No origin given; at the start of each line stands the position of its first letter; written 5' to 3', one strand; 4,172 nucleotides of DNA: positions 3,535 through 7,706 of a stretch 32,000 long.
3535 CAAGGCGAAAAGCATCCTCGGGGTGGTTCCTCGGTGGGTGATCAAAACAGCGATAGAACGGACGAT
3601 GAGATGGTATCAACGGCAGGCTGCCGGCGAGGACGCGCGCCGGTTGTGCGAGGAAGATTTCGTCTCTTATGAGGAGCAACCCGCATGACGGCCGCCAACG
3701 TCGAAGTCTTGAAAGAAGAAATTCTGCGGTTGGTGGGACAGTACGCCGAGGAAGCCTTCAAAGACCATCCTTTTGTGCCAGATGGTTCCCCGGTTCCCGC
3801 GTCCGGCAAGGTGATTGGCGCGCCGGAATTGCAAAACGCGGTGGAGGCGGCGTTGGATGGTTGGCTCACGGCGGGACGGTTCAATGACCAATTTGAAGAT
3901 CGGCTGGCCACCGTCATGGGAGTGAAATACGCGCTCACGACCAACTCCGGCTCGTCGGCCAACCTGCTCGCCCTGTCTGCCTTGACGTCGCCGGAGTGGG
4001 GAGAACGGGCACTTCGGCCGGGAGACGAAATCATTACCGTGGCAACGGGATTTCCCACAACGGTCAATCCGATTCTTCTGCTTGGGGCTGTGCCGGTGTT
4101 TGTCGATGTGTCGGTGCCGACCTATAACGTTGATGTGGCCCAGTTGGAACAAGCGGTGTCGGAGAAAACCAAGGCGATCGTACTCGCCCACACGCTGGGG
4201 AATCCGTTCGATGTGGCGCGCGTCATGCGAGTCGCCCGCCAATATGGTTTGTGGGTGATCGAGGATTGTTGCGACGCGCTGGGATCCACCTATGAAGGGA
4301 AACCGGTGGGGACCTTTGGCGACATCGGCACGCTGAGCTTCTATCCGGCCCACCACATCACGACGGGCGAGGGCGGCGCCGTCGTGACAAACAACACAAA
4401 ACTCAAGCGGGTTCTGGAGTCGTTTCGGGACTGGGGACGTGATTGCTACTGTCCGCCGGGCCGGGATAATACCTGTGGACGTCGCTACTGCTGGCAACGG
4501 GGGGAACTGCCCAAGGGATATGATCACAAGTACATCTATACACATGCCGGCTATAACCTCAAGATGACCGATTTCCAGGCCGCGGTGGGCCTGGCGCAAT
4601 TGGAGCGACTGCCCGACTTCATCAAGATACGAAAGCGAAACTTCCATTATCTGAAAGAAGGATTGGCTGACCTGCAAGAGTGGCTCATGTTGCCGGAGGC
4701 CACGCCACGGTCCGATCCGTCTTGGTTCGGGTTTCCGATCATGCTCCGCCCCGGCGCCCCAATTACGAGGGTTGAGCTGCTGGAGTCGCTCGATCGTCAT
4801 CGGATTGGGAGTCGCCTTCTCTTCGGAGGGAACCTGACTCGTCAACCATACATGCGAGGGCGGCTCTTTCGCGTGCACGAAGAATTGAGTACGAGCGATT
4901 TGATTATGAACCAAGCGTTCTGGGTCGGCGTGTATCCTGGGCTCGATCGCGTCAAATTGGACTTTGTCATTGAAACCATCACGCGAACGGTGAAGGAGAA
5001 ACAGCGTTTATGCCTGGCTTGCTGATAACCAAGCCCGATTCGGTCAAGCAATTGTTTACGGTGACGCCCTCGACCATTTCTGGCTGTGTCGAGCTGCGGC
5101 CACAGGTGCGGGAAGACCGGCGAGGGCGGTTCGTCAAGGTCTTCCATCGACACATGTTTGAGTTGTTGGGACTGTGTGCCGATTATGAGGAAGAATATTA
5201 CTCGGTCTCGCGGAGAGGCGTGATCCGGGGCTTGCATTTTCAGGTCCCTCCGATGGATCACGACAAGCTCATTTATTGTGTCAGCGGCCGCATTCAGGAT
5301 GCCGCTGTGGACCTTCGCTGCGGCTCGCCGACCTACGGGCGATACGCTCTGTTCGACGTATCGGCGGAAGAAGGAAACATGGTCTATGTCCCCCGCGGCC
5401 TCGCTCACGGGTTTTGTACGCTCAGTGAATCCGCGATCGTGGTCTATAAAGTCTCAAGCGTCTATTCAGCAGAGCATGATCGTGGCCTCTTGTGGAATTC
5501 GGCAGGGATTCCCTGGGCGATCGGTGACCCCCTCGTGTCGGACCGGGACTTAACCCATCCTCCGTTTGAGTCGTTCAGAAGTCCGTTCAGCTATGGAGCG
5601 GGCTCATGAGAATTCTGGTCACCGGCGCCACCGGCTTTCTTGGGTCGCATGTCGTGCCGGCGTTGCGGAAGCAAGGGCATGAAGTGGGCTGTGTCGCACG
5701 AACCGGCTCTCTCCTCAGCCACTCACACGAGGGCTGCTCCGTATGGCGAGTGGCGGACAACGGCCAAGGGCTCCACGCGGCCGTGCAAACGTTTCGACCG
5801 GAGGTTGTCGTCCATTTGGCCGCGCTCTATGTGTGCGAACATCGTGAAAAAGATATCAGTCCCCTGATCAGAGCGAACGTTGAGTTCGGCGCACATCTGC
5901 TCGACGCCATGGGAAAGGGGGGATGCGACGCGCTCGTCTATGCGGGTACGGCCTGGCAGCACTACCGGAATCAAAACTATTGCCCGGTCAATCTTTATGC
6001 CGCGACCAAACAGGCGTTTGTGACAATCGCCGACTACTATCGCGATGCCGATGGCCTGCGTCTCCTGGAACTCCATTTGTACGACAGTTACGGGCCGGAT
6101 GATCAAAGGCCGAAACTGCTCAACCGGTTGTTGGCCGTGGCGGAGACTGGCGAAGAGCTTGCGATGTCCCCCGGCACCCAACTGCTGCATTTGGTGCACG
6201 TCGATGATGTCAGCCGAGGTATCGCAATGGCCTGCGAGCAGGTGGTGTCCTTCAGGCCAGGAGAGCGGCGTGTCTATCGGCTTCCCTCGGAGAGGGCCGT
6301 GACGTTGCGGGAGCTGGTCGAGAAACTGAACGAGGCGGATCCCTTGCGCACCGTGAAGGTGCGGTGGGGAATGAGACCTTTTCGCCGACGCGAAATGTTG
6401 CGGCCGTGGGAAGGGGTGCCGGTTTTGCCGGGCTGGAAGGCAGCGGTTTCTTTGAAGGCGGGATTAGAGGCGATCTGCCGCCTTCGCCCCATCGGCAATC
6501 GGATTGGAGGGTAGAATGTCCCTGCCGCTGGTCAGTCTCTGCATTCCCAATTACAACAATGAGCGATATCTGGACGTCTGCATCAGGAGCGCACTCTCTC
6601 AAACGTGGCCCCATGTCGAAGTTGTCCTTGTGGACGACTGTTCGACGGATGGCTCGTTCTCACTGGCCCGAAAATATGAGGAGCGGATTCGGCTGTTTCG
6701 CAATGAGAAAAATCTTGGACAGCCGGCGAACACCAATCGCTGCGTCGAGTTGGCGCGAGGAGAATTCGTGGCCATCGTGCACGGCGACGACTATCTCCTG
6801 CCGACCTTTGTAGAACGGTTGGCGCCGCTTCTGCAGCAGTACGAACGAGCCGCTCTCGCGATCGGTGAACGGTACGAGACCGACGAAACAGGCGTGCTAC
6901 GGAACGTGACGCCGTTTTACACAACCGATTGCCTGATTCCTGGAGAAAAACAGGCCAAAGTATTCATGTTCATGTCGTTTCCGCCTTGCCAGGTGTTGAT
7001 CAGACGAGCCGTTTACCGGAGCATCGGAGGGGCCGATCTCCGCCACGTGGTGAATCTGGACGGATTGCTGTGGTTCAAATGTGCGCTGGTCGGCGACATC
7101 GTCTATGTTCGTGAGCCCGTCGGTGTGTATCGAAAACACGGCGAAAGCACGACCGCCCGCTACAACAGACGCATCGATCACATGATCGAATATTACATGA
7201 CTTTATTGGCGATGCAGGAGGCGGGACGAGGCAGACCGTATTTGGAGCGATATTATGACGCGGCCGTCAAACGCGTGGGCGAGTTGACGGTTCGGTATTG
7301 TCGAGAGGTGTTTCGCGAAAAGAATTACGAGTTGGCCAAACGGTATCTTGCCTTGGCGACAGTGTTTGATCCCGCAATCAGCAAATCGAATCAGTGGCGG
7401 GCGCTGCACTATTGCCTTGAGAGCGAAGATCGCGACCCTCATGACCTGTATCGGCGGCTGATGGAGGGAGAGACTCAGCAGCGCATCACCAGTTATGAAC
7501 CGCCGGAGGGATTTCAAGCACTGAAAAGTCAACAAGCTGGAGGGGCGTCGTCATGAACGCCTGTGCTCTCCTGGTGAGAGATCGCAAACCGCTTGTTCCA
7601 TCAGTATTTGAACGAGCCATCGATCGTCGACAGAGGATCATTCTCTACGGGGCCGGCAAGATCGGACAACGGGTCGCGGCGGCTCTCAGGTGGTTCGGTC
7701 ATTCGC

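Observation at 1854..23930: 22-kb membrane-protein-free glycan operon between a c-di-GMP brake module and fliC: candidate flagellin glycosylation island built on a CDP-3,6-dideoxyhexose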

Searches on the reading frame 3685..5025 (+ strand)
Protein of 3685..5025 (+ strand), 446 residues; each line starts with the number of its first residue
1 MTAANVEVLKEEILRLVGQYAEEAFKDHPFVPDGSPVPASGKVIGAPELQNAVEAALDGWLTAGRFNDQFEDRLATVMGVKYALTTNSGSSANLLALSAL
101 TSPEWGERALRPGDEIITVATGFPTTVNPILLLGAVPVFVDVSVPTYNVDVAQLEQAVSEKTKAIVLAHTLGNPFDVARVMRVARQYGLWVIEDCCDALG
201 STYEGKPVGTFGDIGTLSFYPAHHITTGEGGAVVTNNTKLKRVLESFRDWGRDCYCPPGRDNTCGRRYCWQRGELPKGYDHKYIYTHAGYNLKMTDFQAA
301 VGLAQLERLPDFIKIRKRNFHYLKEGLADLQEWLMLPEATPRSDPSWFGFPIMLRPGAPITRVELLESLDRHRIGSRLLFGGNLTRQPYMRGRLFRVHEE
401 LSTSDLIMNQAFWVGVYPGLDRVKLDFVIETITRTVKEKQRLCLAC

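Call 4: search_protein_families(library=pfam, proteins=[window:3685-5025:+], max_evalue=0.01)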
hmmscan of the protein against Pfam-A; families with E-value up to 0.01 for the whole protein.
window:3685-5025:+ (446 aa): 4 families
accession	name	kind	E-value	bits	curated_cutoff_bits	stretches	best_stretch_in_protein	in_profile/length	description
PF01041.23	DegT_DnrJ_EryC1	-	1.1e-99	334.5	19.8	1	48-432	6-359/360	DegT/DnrJ/EryC1/StrS aminotransferase family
PF01053.26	Cys_Met_Meta_PP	-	2.2e-06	26.9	27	1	68-215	55-192/381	Cys/Met metabolism PLP-dependent enzyme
PF01212.27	Beta_elim_lyase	-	3.4e-06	27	27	1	69-196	36-170/288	Beta-eliminating lyase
PF00266.25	Aminotran_5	-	1.1e-05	25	21.5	1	85-200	67-181/371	Aminotransferase class-V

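Call 6: search_protein_families(library=ncbifam, proteins=[window:3685-5025:+], max_evalue=0.001)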
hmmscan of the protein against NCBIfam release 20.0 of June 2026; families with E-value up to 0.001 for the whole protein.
window:3685-5025:+ (446 aa): 24 families
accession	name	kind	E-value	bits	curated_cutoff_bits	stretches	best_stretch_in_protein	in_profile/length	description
NF011936.0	PRK15407.1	equivalog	1.9e-215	715.6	423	1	5-439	5-439/440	lipopolysaccharide biosynthesis protein RfbH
TIGR03588.1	PseC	equivalog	9.2e-64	215.7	423.5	1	48-435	13-379/380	UDP-4-amino-4,6-dideoxy-N-acetyl-beta-L-altrosamine transaminase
TIGR04181.1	NHT_00031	hypoth_equivalog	2.3e-55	188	420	2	51-242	15-215/359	LegC family aminotransferase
NF008658.2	PRK11658.1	equivalog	4.1e-46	157.3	631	1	38-436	6-377/379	UDP-4-amino-4-deoxy-L-arabinose aminotransferase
NF008687.0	PRK11706.1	equivalog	1.7e-44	152.1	375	1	62-435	28-373/375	dTDP-4-amino-4,6-dideoxygalactose transaminase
TIGR02379.1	ECA_wecE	subfamily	1.3e-38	132.8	434.85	1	48-334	13-275/376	dTDP-4-amino-4,6-dideoxy-D-glucose transaminase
TIGR04427.1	PLP_DesI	equivalog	5.9e-36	124.4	650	1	51-253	36-230/390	dTDP-4-dehydro-6-deoxyglucose aminotransferase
NF006488.0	PRK08912.1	equivalog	2.6e-08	33.2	498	1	110-174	108-171/387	aminotransferase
NF004770.0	PRK06108.1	subfamily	2.6e-08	33.1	422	1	83-194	99-209/396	pyridoxal phosphate-dependent aminotransferase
NF006096.0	PRK08248.1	equivalog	5.6e-07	28.5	726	1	67-216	66-205/431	homocysteine synthase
TIGR01326.1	OAH_OAS_sulfhy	subfamily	7e-07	28.3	495.1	1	67-218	59-200/418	O-acetylhomoserine aminocarboxypropyltransferase/cysteine synthase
NF005817.0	PRK07683.1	equivalog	7.8e-07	28.1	575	1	110-174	110-173/387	aminotransferase A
NF004650.0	PRK05994.1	equivalog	1.1e-06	27.7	667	1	70-214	68-202/427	O-acetylhomoserine aminocarboxypropyltransferase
NF006569.0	PRK09082.1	subfamily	1.1e-05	24.7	420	1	109-169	111-171/386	methionine aminotransferase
NF005816.0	PRK07682.1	equivalog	1.2e-05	24.1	620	1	110-170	111-172/390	aminotransferase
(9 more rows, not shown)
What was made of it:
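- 3685..5025 (+): rfbH / E1, CDP-6-deoxy-L-threo-D-glycero-4-hexulose 3-dehydrase (446 aa). NF011936, 715.6 bits (cut-off 423) (call 6).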

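Call 68: search_solved_structures(query=window:3685-5025:+, max_evalue=1e-20)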
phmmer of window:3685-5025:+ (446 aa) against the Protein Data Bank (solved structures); distinct sequences matched with E-value up to 1e-20: 55.
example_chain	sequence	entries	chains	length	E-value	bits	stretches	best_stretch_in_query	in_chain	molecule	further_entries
3bcx_A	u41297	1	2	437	9.6e-187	624.3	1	7-430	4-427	CDP-6-deoxy-L-threo-D-glycero-4-hexulose-3-dehydrase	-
3bb8_A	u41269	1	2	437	1.7e-185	620.2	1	7-430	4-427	CDP-4-keto-6-deoxy-D-glucose-3-dehydrase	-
9wvy_A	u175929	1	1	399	1.9e-57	198.1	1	47-423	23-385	Putative NDP-4-keto-6-deoxyglucose-3-dehydratase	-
2gms_A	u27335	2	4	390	1.7e-54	188.3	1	51-417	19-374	Putative pyridoxamine 5-phosphate-dependent dehydrase, Wbdk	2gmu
3b8x_A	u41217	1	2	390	1.6e-53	185.2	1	51-417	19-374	Pyridoxamine 5-phosphate-dependent dehydrase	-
2r0t_A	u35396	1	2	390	2.9e-53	184.3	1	51-417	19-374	Pyridoxamine 5-phosphate-dependent dehydrase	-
3gr9_A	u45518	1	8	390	7.1e-53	183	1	51-417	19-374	ColD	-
7b0m_AAA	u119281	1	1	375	2.8e-50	174.5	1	61-245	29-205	Sugar aminotransferase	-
3bn1_A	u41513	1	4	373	7.2e-47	163.2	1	53-253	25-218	Perosamine synthetase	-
3dr7_A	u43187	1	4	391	8.2e-47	163.1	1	53-253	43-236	Putative perosamine synthetase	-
3dr4_A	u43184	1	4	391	1.2e-46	162.5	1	53-253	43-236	Putative perosamine synthetase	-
7b0d_A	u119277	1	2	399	4.3e-45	157.4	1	48-252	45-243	Glutamine--scyllo-inositol transaminase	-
2c7t_A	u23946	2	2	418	9.8e-37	129.8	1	56-353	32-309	GLUTAMINE-2-DEOXY-SCYLLO-INOSOSE AMINOTRANSFERASE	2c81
5w71_A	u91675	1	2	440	1.1e-36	129.6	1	56-353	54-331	L-glutamine:2-deoxy-scyllo-inosose aminotransferase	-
4lc3_A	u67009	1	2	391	1.8e-35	125.7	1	42-248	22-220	Putative UDP-4-amino-4-deoxy-l-arabinose--oxoglutarate aminotransferase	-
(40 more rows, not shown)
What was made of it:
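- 3685..5025 (+): PDB 3bcx/3bb8, E about 1e-186 (call 68).
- On CDP-3,6-dideoxyhexose pathway: 3bcx at E 9.6e-187 (call 68).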

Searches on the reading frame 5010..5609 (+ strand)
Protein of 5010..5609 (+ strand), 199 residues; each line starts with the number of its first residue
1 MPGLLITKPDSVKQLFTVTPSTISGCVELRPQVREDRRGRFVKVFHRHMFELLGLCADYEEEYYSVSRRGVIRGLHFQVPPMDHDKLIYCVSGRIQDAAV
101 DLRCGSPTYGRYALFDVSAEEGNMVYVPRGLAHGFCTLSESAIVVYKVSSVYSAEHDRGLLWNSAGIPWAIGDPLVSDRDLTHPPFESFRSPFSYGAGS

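Call 4: search_protein_families(library=pfam, proteins=[window:5010-5609:+], max_evalue=0.01)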
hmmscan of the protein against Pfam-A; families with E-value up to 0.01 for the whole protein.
window:5010-5609:+ (199 aa): 1 family
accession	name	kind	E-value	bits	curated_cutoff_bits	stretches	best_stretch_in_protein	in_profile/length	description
PF00908.23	dTDP_sugar_isom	-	5.5e-53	179.6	27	1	22-187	3-167/168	dTDP-4-dehydrorhamnose 3,5-epimerase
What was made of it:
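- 5010..5609 (+): RmlC-fold sugar epimerase (199 aa), probably a 5-epimerase of the CDP-4-keto-3,6-dideoxyhexose. PF00908, 179.6 bits (call 4).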

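Call 6: search_protein_families(library=ncbifam, proteins=[window:5010-5609:+], max_evalue=0.001)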
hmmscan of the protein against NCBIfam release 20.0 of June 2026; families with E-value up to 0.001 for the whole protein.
window:5010-5609:+ (199 aa): 1 family
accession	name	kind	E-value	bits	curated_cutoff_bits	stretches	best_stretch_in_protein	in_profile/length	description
TIGR01221.1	rmlC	equivalog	5.5e-46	156.6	155.75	1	19-187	3-173/176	dTDP-4-dehydrorhamnose 3,5-epimerase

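Call 67: search_solved_structures(query=window:5010-5609:+, max_evalue=1e-10)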
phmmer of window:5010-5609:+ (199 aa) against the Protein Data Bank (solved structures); distinct sequences matched with E-value up to 1e-10: 37.
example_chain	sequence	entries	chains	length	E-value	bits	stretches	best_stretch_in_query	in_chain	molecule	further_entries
5buv_A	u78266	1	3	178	1.8e-42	148.2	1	15-181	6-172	Putative epimerase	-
3ryk_A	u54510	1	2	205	1e-36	129.4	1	25-187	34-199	dTDP-4-dehydrorhamnose 3,5-epimerase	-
2b9u_A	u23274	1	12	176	9e-32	113.3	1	25-188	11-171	hypothetical dTDP-4-dehydrorhamnose 3,5-epimerase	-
1wlt_A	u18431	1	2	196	1.2e-31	112.9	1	25-188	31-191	176aa long hypothetical dTDP-4-dehydrorhamnose 3,5-epimerase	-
9uyw_A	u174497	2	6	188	3.2e-31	111.5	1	19-186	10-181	dTDP-4-dehydrorhamnose 3,5-epimerase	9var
23ef_A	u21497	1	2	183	3.5e-31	111.3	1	20-186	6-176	dTDP-4-dehydrorhamnose 3,5-epimerase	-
23eg_A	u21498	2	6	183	3.7e-31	111.3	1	20-186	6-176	dTDP-4-dehydrorhamnose 3,5-epimerase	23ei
1ep0_A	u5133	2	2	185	4.2e-31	111.1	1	20-186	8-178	DTDP-6-DEOXY-D-XYLO-4-HEXULOSE 3,5-EPIMERASE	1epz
1dzr_A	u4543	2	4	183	7.8e-31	110.2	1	20-184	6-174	DTDP-4-DEHYDRORHAMNOSE 3,5-EPIMERASE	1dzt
6c46_A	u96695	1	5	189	9.3e-31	109.9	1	21-187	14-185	dTDP-4-dehydrorhamnose 3,5-epimerase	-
9j9s_A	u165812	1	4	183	4.4e-30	107.7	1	20-186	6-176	dTDP-4-dehydrorhamnose 3,5-epimerase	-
9kyn_A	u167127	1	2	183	4.4e-30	107.7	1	20-186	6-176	dTDP-4-dehydrorhamnose 3,5-epimerase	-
9j9t_A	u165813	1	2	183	8.4e-30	106.8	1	20-186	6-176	dTDP-4-dehydrorhamnose 3,5-epimerase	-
1rtv_A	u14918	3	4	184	1.3e-29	106.2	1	22-183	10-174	dTDP-4-dehydrorhamnose 3,5-epimerase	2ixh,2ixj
6din_A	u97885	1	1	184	1.3e-29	106.2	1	22-183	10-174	dTDP-4-dehydrorhamnose 3,5-epimerase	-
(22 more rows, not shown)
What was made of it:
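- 5010..5609 (+): Best solved relative is 5buv 'putative epimerase', E 1.8e-42, ahead of the dTDP RmlC enzymes (call 67).
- On CDP-3,6-dideoxyhexose pathway: An RmlC-fold epimerase (best hit 5buv, call 67) and a generic SDR (call 6) are present.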

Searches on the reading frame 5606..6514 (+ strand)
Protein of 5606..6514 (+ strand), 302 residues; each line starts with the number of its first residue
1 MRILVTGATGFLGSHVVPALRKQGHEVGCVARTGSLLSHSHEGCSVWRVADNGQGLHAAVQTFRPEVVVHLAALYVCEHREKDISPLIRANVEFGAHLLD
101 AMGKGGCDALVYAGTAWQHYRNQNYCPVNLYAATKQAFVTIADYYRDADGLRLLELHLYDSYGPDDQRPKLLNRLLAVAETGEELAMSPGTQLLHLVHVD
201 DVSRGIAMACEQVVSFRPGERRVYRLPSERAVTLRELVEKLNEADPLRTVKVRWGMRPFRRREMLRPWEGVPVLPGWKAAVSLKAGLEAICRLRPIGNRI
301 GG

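Call 4: search_protein_families(library=pfam, proteins=[window:5606-6514:+], max_evalue=0.01)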
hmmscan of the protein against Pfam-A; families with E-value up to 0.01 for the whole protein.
window:5606-6514:+ (302 aa): 8 families
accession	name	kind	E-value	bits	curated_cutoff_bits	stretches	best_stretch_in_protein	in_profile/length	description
PF01370.27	Epimerase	-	3.5e-33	115.5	20.9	1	3-219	1-234/240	NAD dependent epimerase/dehydratase family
PF16363.11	GDP_Man_Dehyd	-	4.6e-13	49.8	27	1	4-240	1-261/332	GDP-mannose 4,6 dehydratase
PF04321.23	RmlD_sub_bind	-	5.1e-09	36.1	27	1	1-137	1-131/287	RmlD substrate binding domain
PF02719.21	Polysacc_synt_2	-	0.00038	20.2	20.2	0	3-137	1-144/293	Polysaccharide biosynthesis protein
PF05368.20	NmrA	-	0.0004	20.5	27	1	2-50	4-56/298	NmrA-like family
PF07993.18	NAD_binding_4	-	0.00049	19.8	20.1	0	5-32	1-31/258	Male sterility protein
PF13460.12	NAD_binding_10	-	0.00093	19.5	27.2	1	7-114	1-97/184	NAD(P)H-binding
PF01073.25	3Beta_HSD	-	0.0022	17.5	22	1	4-116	1-117/280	3-beta hydroxysteroid dehydrogenase/isomerase family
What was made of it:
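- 5606..6514 (+): SDR-family NAD(P)-dependent sugar reductase/epimerase (302 aa), probably the 4-ketoreductase. PF01370, 115.5 bits (call 4).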

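Call 6: search_protein_families(library=ncbifam, proteins=[window:5606-6514:+], max_evalue=0.001)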
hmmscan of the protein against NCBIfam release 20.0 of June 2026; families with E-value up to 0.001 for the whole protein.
window:5606-6514:+ (302 aa): 20 families
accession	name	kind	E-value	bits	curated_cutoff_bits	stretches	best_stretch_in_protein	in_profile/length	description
NF058621.1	DiazavRedAvaA7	equivalog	6.8e-16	58.8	400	1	1-116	1-115/304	3-diazoavenalumate denitrifying reductase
TIGR03466.1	HpnA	hypoth_equivalog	5.7e-15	55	367.65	1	1-115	1-113/327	hopanoid-associated sugar epimerase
TIGR01179.1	galE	equivalog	2.1e-14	53.1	262.3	1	2-244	1-274/332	UDP-glucose 4-epimerase GalE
NF042422.1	oxyalk_red_OleD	equivalog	1.8e-10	40.7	580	1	1-245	1-250/329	2-alkyl-3-oxoalkanoate reductase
TIGR01181.1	dTDP_gluc_dehyt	equivalog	7.6e-09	35.1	365.1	1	2-242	1-258/321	dTDP-glucose 4,6-dehydratase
TIGR04180.1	EDH_00030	hypoth_equivalog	3.5e-08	32.9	475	1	3-208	1-223/297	NAD-dependent 4,6-dehydratase LegB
TIGR01777.1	yfcH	hypoth_equivalog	5.9e-08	32.6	207.35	1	3-106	1-101/292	TIGR01777 family oxidoreductase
TIGR02197.1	heptose_epim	equivalog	1e-07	31.5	274.6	1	3-167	1-176/316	ADP-glyceromanno-heptose 6-epimerase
TIGR02622.1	CDP_4_6_dhtase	equivalog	1.3e-07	31.1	278.45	1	2-126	6-139/352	CDP-glucose 4,6-dehydratase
NF042423.1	oxyalk_red_Shew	equivalog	1.3e-07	31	580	1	2-253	10-265/331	2-alkyl-3-oxoalkanoate reductase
TIGR01214.1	rmlD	equivalog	1.3e-07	31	224.05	1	2-231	1-212/285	dTDP-4-dehydrorhamnose reductase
TIGR01746.1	Thioester-redct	subfamily_domain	3.4e-07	29.8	213.35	1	3-33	2-34/371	thioester reductase domain-containing protein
NF050030.1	thlkprotThyD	equivalog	0.0001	21.6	400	1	1-33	1-33/305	thylakoid membrane protein ThyD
NF043036.1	ErythonDh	equivalog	0.00011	21.5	325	1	1-104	1-113/321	D-erythronate dehydrogenase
NF004520.0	PRK05865.1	equivalog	0.00016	19.7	1509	1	1-122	1-110/854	sugar epimerase family protein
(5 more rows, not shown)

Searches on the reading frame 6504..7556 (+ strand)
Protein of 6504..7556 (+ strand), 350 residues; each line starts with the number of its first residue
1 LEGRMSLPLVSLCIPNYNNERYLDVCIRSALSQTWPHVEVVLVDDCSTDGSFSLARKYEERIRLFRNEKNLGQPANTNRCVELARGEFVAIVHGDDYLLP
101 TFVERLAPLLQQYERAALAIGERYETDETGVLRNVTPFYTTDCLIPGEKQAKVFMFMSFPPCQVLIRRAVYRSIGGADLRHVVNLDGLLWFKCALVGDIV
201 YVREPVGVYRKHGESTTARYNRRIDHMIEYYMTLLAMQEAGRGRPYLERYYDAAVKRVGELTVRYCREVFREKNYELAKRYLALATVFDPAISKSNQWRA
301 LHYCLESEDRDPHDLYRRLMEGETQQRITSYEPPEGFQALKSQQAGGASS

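Call 4: search_protein_families(library=pfam, proteins=[window:6504-7556:+], max_evalue=0.01)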
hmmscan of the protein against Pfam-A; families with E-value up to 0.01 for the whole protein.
window:6504-7556:+ (350 aa): 4 families
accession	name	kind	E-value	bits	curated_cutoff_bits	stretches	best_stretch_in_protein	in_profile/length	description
PF00535.33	Glycos_transf_2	-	2.9e-29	102.6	23.3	1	11-168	1-161/168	Glycosyl transferase family 2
PF13641.12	Glyco_tranf_2_3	-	2.9e-12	47.6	27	1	10-222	3-223/230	Glycosyltransferase like family 2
PF10111.15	Glyco_tranf_2_2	-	1.3e-05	25.3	27.3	1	13-179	5-183/276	Glycosyltransferase like family 2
PF13632.12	Glyco_trans_2_3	-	0.0021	18.3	27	1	89-230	2-143/198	Glycosyl transferase family group 2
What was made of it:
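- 6516..7556 (+): GT2 glycosyltransferase (346 aa). PF00535, 102.6 bits (call 4)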

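Call 6: search_protein_families(library=ncbifam, proteins=[window:6504-7556:+], max_evalue=0.001)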
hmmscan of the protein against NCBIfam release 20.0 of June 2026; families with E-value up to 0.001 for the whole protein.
window:6504-7556:+ (350 aa): 20 families
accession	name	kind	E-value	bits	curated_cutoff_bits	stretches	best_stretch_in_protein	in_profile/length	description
NF007482.0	PRK10073.1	equivalog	8.7e-19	67.7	423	1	7-112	5-112/334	glycosyltransferase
NF053739.1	GlytfEpsEBac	equivalog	9.7e-19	67.4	450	1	8-131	1-128/265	glycosyltransferase EpsE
NF047683.1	TeichurnBiosyTuaG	equivalog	2.1e-17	63.6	400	1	8-116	6-117/252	teichuronic acid biosynthesis protein TuaG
TIGR03965.1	mycofact_glyco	equivalog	3.1e-13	49.4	280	1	7-180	73-250/467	mycofactocin biosynthesis glycosyltransferase MftF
NF041875.1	EPS_EpsD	equivalog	3.3e-12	46.4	370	1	10-114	1-108/325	exopolysaccharide biosynthesis glycosyltransferase EpsD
NF050050.1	ProtGlycPglI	equivalog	1.5e-11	44.2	500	1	8-106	2-104/306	GalNAc(5)-diNAcBac-PP-undecaprenol beta-1,3-glucosyltransferase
TIGR03937.1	PgaC_IcaA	equivalog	5.2e-11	42.1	422.3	1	6-100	43-140/407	poly-beta-1,6-N-acetyl-D-glucosamine synthase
NF007453.0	PRK10018.1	equivalog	2.2e-10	40.7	382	1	7-104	5-105/280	colanic acid biosynthesis glycosyltransferase WcaA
NF041394.1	GtaseAglG_Halo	equivalog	2.6e-10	40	440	1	10-122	3-117/304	glucosyl-dolichyl phosphate glucuronosyltransferase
TIGR04017.1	WcaA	equivalog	7.9e-10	38.8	495.75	1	7-102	4-102/279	colanic acid biosynthesis glycosyltransferase WcaA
TIGR04283.1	glyco_like_mftF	equivalog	1.5e-09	37.8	182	1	10-118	1-105/221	TIGR04283 family arsenosugar biosynthesis glycosyltransferase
NF038299.1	EPS_HpsN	equivalog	7.5e-07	28.4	425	1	8-110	1-106/317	hormogonium polysaccharide biosynthesis glycosyltransferase HpsN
TIGR03111.1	glyc2_xrt_Gpos1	hypoth_equivalog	1.1e-06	27.7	363.95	1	6-98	47-144/439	TIGR03111 family XrtG-associated glycosyltransferase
TIGR03469.1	HpnB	hypoth_equivalog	6.8e-06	25.3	379.25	1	5-60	41-97/386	hopene-associated glycosyltransferase HpnB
NF047588.1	GlcsyltransPgfSStrep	equivalog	1.9e-05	24.1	500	1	10-106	3-106/308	glycosyltransferase PgfS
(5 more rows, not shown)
